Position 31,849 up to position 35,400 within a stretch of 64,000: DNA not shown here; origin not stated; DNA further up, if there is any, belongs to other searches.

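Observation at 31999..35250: Standalone carboxylic-acid-reductase-like enzyme (acyl-AMP ligase, carrier domain, thioester reductase) with no biosynthetic partners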

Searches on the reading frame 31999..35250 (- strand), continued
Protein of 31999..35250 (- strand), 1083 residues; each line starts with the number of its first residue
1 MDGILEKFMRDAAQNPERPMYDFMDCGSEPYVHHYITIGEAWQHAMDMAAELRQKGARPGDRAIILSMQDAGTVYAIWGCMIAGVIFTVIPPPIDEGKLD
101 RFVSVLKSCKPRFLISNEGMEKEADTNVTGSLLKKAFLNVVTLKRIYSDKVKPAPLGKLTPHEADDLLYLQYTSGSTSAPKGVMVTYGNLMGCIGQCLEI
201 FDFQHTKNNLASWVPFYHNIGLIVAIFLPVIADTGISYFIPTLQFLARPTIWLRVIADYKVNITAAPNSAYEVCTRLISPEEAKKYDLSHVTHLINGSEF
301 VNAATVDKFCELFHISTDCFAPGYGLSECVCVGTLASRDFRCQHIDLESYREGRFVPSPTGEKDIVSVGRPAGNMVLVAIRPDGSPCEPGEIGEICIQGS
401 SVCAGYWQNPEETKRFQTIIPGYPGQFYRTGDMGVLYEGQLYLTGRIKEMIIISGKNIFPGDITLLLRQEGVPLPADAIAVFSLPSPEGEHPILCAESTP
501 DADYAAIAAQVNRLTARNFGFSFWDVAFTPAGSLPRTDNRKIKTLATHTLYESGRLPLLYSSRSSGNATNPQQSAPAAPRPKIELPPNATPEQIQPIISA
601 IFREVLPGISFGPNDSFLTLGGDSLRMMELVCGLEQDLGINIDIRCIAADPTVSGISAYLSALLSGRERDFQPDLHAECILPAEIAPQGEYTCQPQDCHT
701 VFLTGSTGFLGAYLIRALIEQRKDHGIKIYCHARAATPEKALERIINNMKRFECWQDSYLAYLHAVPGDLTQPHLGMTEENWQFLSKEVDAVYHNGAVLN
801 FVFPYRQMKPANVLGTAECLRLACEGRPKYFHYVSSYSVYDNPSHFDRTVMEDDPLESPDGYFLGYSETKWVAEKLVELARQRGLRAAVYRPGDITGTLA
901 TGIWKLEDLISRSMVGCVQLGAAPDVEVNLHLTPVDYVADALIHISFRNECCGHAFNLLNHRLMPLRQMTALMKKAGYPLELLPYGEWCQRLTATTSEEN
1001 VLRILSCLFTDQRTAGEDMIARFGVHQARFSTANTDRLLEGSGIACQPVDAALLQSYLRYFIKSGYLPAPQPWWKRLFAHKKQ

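Call 17: search_protein_families(library=pfam, proteins=[L028:13380-14570:+, L028:14603-15358:+, L033:7270-7863:-, L026:10263-11102:+, L026:11093-12673:+, L059:8054-9886:+, L005:3688-5685:+, L008:13259-14263:+, L040:8029-9135:-, L029:13794-14552:+], max_evalue=0.001)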
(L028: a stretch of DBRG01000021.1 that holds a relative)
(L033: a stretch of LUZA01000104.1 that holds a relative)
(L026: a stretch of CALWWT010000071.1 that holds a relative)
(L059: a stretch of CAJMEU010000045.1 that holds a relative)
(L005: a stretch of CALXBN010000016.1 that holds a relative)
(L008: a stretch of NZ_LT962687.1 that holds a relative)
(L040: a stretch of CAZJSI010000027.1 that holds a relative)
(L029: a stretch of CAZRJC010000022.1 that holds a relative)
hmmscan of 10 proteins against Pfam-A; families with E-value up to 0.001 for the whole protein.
L028:13380-14570:+ (396 aa): 2 families
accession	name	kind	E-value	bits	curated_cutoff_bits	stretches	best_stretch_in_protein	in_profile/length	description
PF13200.12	DUF4015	-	3e-08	33.6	27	1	141-315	107-243/313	Putative glycosyl hydrolase domain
PF02638.21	GHL10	-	0.00012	21.7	27.9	0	94-309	76-274/311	Glycosyl hydrolase-like 10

L028:14603-15358:+ (251 aa): 1 family
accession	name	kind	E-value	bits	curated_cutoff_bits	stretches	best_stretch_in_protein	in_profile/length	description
PF08713.17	DNA_alkylation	-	4.9e-55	186.9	21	1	6-238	1-213/213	DNA alkylation repair enzyme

L033:7270-7863:- (197 aa): 1 family
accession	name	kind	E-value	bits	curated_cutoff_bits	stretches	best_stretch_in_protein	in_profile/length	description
PF22599.2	SecDF_P1_head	-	3.7e-17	62.7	27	1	105-196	13-110/114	SecDF, P1 head subdomain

L026:10263-11102:+ (279 aa): 2 families
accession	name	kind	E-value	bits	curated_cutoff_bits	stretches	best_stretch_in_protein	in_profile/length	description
PF12706.13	Lactamase_B_2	-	2.5e-16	60.3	27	1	52-245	3-200/200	Beta-lactamase superfamily domain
PF00753.33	Lactamase_B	-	2.7e-06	27.9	22.7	1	38-99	4-70/196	Metallo-beta-lactamase superfamily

L026:11093-12673:+ (526 aa): 1 family
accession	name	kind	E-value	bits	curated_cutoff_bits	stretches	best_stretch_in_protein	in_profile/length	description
PF04773.18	FecR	-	1.9e-11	44.7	24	1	79-174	2-97/97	FecR protein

L059:8054-9886:+ (610 aa): 3 families
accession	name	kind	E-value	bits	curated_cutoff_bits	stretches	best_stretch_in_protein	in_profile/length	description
PF13472.12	Lipase_GDSL_2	-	1.9e-25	90.8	32.9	2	107-284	1-178/178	GDSL-like Lipase/Acylhydrolase family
PF00657.28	Lipase_GDSL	-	1.4e-14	55.2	23.6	1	107-285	3-204/208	GDSL-like Lipase/Acylhydrolase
PF04311.20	DUF459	-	1.4e-05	25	27.2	0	106-284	3-189/197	Protein of unknown function (DUF459)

L005:3688-5685:+ (665 aa): 0 families

L008:13259-14263:+ (334 aa): 0 families

L040:8029-9135:- (368 aa): 1 family
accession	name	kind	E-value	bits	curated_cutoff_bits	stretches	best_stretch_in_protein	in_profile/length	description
PF00871.23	Acetate_kinase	-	6e-15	55.2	22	1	176-316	188-333/392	Acetokinase family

L029:13794-14552:+ (252 aa): 3 families
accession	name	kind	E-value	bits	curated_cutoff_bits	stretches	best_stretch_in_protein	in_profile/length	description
PF01381.28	HTH_3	-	3.4e-10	40.2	23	1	10-61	1-52/55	Helix-turn-helix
PF13560.12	HTH_31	-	9.2e-07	29.5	27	1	5-46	1-43/64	Helix-turn-helix domain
PF14534.12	DUF4440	-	0.00016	22.5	25.2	1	142-242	6-106/107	Domain of unknown function (DUF4440)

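Call 19: search_solved_structures(query=window:31999-35250:-, max_evalue=1e-10)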
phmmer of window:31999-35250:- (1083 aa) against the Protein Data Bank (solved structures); distinct sequences matched with E-value up to 1e-10: 107 (the best 60 are shown).
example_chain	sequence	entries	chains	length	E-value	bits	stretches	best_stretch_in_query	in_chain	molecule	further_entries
4u7w_A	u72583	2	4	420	1.4e-90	307.6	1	669-1071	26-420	MxaA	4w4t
3kxw_A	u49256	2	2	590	1.3e-67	231.6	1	35-544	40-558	Saframycin Mx1 synthetase B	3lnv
7r7e_A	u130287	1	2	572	1.6e-67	231.2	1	34-555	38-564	Polyketide synthase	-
7r7g_A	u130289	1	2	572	1.7e-67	231.2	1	34-555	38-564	Polyketide synthase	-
7r7f_A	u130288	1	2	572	1.9e-67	231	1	34-555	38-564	Polyketide synthase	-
8v1x_A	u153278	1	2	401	3.8e-63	216.8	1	674-1069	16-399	Type I polyketide synthase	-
8hd4_A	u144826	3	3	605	3.7e-59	203.6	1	17-553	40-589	Long-chain-fatty-acid--AMP ligase FadD23 | Fatty-acid-CoA ligase FadD23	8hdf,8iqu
5d6j_A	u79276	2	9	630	8.7e-58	199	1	19-556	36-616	Acyl-CoA synthase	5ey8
5icr_A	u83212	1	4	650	1e-57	198.8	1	19-556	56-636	Acyl-CoA synthase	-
5ey9_A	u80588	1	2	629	5.7e-53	183.1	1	21-488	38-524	Long-chain-fatty-acid--AMP ligase FadD32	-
8hcz_A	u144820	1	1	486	6.1e-52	179.7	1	16-450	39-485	Long-chain-fatty-acid--AMP ligase FadD23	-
5hm3_A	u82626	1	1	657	6e-50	173.1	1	49-487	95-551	Long-chain-fatty-acid--AMP ligase FadD32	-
3pbk_A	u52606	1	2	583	1.4e-46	161.9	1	51-542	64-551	Fatty Acyl-Adenylate Ligase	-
7wua_A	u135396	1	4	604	3.2e-46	160.7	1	3-516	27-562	Acyl-CoA synthase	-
5d6n_A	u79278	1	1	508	5.2e-46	160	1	18-447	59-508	Acyl-CoA synthase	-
5mso_A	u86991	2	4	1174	8.3e-31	109.7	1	692-993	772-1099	Carboxylic acid reductase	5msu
5msc_A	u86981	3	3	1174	1.6e-30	108.8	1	610-992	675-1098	Carboxylic acid reductase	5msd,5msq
5msp_A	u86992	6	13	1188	2.2e-30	108.3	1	672-993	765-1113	Thioester reductase domain-containing protein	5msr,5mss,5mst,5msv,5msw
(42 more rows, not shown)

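Call 21: search_protein_families(library=ncbifam, proteins=[L035:13313-14230:+, L031:4427-5575:+, L041:15219-16178:+, L028:8640-10004:+, L005:3688-5685:+, L008:13259-14263:+, L005:6971-7780:+], max_evalue=0.001)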
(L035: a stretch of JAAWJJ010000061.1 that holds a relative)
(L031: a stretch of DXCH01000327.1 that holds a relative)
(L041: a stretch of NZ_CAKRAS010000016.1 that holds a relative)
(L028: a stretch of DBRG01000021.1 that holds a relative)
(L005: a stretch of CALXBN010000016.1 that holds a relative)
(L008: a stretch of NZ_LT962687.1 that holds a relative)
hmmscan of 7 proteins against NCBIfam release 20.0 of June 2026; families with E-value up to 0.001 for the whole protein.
L035:13313-14230:+ (305 aa): 0 families

L031:4427-5575:+ (382 aa): 0 families

L041:15219-16178:+ (319 aa): 6 families
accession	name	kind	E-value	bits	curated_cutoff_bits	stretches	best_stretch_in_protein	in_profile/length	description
TIGR00241.1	CoA_E_activ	domain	2.2e-59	201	125.4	1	6-257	3-248/248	acyl-CoA dehydratase activase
TIGR03286.1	methan_mark_15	hypoth_equivalog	9.4e-43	146.7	455.75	1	6-260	147-403/404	methanogenesis marker 15 protein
TIGR02259.1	benz_CoA_red_A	equivalog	3.3e-36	125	578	1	53-234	226-403/432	benzoyl-CoA reductase subunit A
TIGR03192.1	benz_CoA_bzdQ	equivalog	5.3e-23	81.9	380.2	1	6-257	35-285/293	benzoyl-CoA reductase, bzd-type, subunit Q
TIGR02261.1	benz_CoA_red_D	equivalog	8.3e-21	74.3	312.85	1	36-256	38-256/262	benzoyl-CoA reductase subunit D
TIGR01312.1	XylB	equivalog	0.0001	21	380.25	0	214-280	392-457/481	xylulokinase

L028:8640-10004:+ (454 aa): 1 family
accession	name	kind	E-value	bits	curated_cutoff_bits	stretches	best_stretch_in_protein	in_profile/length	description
TIGR02946.1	acyl_WS_DGAT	subfamily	0.0001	21.3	309.95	1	233-335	239-338/453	wax ester/triacylglycerol synthase family O-acyltransferase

L005:3688-5685:+ (665 aa): 0 families

L008:13259-14263:+ (334 aa): 0 families

L005:6971-7780:+ (269 aa): 0 families

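Call 31: search_protein_families(library=ncbifam, proteins=[L075:14917-16542:-, L075:20998-22824:+, L075:4168-5865:+], max_evalue=1e-20)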
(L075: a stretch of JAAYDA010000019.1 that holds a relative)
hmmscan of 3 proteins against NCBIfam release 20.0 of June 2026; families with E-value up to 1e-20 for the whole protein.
L075:14917-16542:- (541 aa): 92 families (the best 25 are shown)
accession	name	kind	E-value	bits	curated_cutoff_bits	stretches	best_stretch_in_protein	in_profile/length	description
NF004837.0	PRK06187.1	subfamily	3.8e-142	474.2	476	1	31-540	7-524/531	long-chain-fatty-acid--CoA ligase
NF006182.0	PRK08316.1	subfamily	1.4e-102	343.8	663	1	31-540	10-519/523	fatty acyl-CoA synthetase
NF005307.0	PRK06839.1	equivalog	2.9e-100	336.3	748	1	34-537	4-492/496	o-succinylbenzoate--CoA ligase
NF052269.1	Staph_lig_FadD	equivalog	6.1e-97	325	650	1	40-539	8-494/499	long-chain-fatty-acid--CoA ligase FadD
NF005801.1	PRK07656.1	equivalog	1.4e-94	317.6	657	1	33-535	2-500/500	FadD3 family acyl-CoA ligase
NF009233.0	PRK12583.1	subfamily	8.3e-92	308.4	832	1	191-537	199-549/558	fatty acid CoA ligase family protein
NF004808.0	PRK06155.1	equivalog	4e-90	302.6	722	1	32-536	21-520/542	ATP-dependent acyl-CoA ligase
NF005702.0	PRK07514.1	subfamily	6.3e-90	301.9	558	1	36-539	7-501/506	malonyl-CoA synthase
NF005947.1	PRK08008.1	equivalog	1.6e-89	300.8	651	1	57-534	37-517/518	crotonobetaine/carnitine-CoA ligase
NF052580.1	Str24CoAsynCasG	equivalog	4.4e-89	299.3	750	1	33-534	42-546/548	steroid-24-oyl-CoA synthetase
NF005714.0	PRK07529.1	subfamily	1.2e-88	298.1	632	1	16-536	16-574/640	acyl-CoA synthetase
NF006181.0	PRK08314.1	subfamily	4.8e-88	295.8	705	1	33-535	25-551/563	long-chain-fatty-acid--CoA ligase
NF004797.0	PRK06145.1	equivalog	2.8e-87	293.2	850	1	38-540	8-497/499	acyl-CoA synthetase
NF004114.0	PRK05605.1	equivalog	3.8e-87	292.9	766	1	190-537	218-568/575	long-chain-fatty-acid--CoA ligase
NF002966.0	PRK03640.1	equivalog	2.3e-86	290.3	556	1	38-539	8-481/483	o-succinylbenzoate--CoA ligase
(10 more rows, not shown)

L075:20998-22824:+ (608 aa): 76 families (the best 25 are shown)
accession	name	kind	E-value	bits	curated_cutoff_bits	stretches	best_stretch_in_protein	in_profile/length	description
NF004822.0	PRK06178.1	equivalog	1.1e-131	440.2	782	1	61-602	25-567/571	acyl-CoA synthetase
NF006181.0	PRK08314.1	subfamily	7.3e-123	410.7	705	1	50-605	4-557/563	long-chain-fatty-acid--CoA ligase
NF004837.0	PRK06187.1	subfamily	2.1e-106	356.3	476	1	77-605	12-525/531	long-chain-fatty-acid--CoA ligase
NF005220.0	PRK06710.1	equivalog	1.1e-96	324.2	1116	1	49-606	3-557/563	long-chain-fatty-acid--CoA ligase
NF004114.0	PRK05605.1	equivalog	2.2e-95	320.1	766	1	47-602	11-569/575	long-chain-fatty-acid--CoA ligase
NF006182.0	PRK08316.1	subfamily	3.6e-94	316.1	663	1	77-603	15-518/523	fatty acyl-CoA synthetase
NF005463.0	PRK07059.1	subfamily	6.9e-93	311.9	869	1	49-601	1-555/557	long-chain-fatty-acid--CoA ligase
NF004229.0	PRK05677.1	subfamily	1e-90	304.8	879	1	76-607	27-560/563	long-chain-fatty-acid--CoA ligase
NF006523.0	PRK08974.1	equivalog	1.7e-87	293.9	884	1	77-605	27-556/561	long-chain-fatty-acid--CoA ligase FadD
NF006442.0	PRK08751.1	equivalog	4.1e-84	282.9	1023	1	50-600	4-556/560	long-chain fatty acid--CoA ligase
TIGR03205.1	pimA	equivalog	9.2e-82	275.2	705.6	1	77-599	25-541/541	dicarboxylate--CoA ligase PimA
NF009139.0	PRK12492.1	equivalog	2.2e-78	264.1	1018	1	77-600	28-560/562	long-chain-fatty-acid--CoA ligase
NF005801.1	PRK07656.1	equivalog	1e-76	258.7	657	1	77-599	5-500/500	FadD3 family acyl-CoA ligase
NF005702.0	PRK07514.1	subfamily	1.6e-71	241.2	558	1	217-603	121-501/506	malonyl-CoA synthase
NF003313.0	PRK04319.1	equivalog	3.9e-71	240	729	1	81-604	61-563/574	acetate--CoA ligase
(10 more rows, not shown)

L075:4168-5865:+ (565 aa): 86 families (the best 25 are shown)
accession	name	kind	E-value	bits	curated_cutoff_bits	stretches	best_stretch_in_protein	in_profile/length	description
NF006181.0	PRK08314.1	subfamily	1.8e-132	442.5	705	1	10-561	4-561/563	long-chain-fatty-acid--CoA ligase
NF005220.0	PRK06710.1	equivalog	3.1e-126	421.7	1116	1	11-561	5-560/563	long-chain-fatty-acid--CoA ligase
NF004114.0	PRK05605.1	equivalog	1.8e-125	419.5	766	2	194-557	213-572/575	long-chain-fatty-acid--CoA ligase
NF004837.0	PRK06187.1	subfamily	3.2e-121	405.2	476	1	35-558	13-526/531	long-chain-fatty-acid--CoA ligase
NF005463.0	PRK07059.1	subfamily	3.3e-109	365.8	869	1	11-553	3-555/557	long-chain-fatty-acid--CoA ligase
NF006523.0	PRK08974.1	equivalog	3.7e-103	345.6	884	1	195-560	199-559/561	long-chain-fatty-acid--CoA ligase FadD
NF004822.0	PRK06178.1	equivalog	1.6e-100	337.3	782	1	25-553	30-566/571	acyl-CoA synthetase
NF004229.0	PRK05677.1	subfamily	1.6e-96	324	879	1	184-560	189-561/563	long-chain-fatty-acid--CoA ligase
NF009233.0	PRK12583.1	subfamily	1.7e-93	314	832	1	199-560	198-556/558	fatty acid CoA ligase family protein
TIGR03205.1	pimA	equivalog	3.4e-93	312.9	705.6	1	34-551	25-541/541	dicarboxylate--CoA ligase PimA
NF006442.0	PRK08751.1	equivalog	8e-93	311.7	1023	1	10-553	4-557/560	long-chain fatty acid--CoA ligase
NF006182.0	PRK08316.1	subfamily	8.6e-92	308.3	663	1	35-554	16-517/523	fatty acyl-CoA synthetase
NF005801.1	PRK07656.1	equivalog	1.9e-91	307.2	657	1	36-551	7-500/500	FadD3 family acyl-CoA ligase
NF009139.0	PRK12492.1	equivalog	3.5e-90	303.1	1018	1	44-552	38-560/562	long-chain-fatty-acid--CoA ligase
NF005307.0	PRK06839.1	equivalog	2e-87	294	748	1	54-552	26-491/496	o-succinylbenzoate--CoA ligase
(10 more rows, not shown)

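Call 32: search_protein_families(library=pfam, proteins=[L008:14818-15360:+, L002:13403-13933:+], max_evalue=0.001)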
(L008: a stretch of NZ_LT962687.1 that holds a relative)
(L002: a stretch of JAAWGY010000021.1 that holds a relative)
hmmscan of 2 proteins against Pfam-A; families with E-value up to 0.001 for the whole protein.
L008:14818-15360:+ (180 aa): 0 families

L002:13403-13933:+ (176 aa): 1 family
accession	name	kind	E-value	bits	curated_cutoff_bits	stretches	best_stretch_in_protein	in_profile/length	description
PF09021.16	HutP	-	1e-28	100.6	25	1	46-171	3-127/128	HutP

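Call 40: find_homologous_proteins(query=L035:13313-14230:+, max_evalue=0.00001)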
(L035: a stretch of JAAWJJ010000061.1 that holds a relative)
Query L035:13313-14230:+ (305 aa): 1768 proteins with E <= 0.00001 among 3645 candidates; the best 120 are listed.
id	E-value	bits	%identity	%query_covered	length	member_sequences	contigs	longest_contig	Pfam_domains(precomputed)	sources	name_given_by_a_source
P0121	5.2e-192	655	92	100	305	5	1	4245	PF09989.16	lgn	-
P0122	1.2e-157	542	74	100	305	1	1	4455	PF06050.20,PF09989.16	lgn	-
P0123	3.1e-140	485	69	100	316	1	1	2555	PF09989.16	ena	-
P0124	1.8e-137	476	67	100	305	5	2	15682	PF09989.16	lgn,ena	-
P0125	1.9e-136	472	68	100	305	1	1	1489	PF09989.16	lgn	-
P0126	3.7e-134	465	68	99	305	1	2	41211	PF09989.16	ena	-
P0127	1.0e-133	463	65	100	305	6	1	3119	PF09989.16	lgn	-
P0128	1.9e-133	463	65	98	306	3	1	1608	PF09989.16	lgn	-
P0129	5.5e-133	461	66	100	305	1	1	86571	PF09989.16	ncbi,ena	-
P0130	6.4e-133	461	68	99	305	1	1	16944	PF09989.16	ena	-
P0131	4.2e-132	458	66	100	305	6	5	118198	PF09989.16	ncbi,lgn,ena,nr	ncbi:MAG: hypothetical protein IJ471_05670 [Eubacterium sp.]|nr:hypothetical protein [Eubacterium sp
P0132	2.1e-131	456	64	99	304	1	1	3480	PF09989.16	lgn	-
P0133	3.2e-131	455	66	100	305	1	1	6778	PF09989.16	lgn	-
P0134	3.3e-131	455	65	99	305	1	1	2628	PF09989.16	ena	-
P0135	3.9e-131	455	65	99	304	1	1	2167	PF09989.16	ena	-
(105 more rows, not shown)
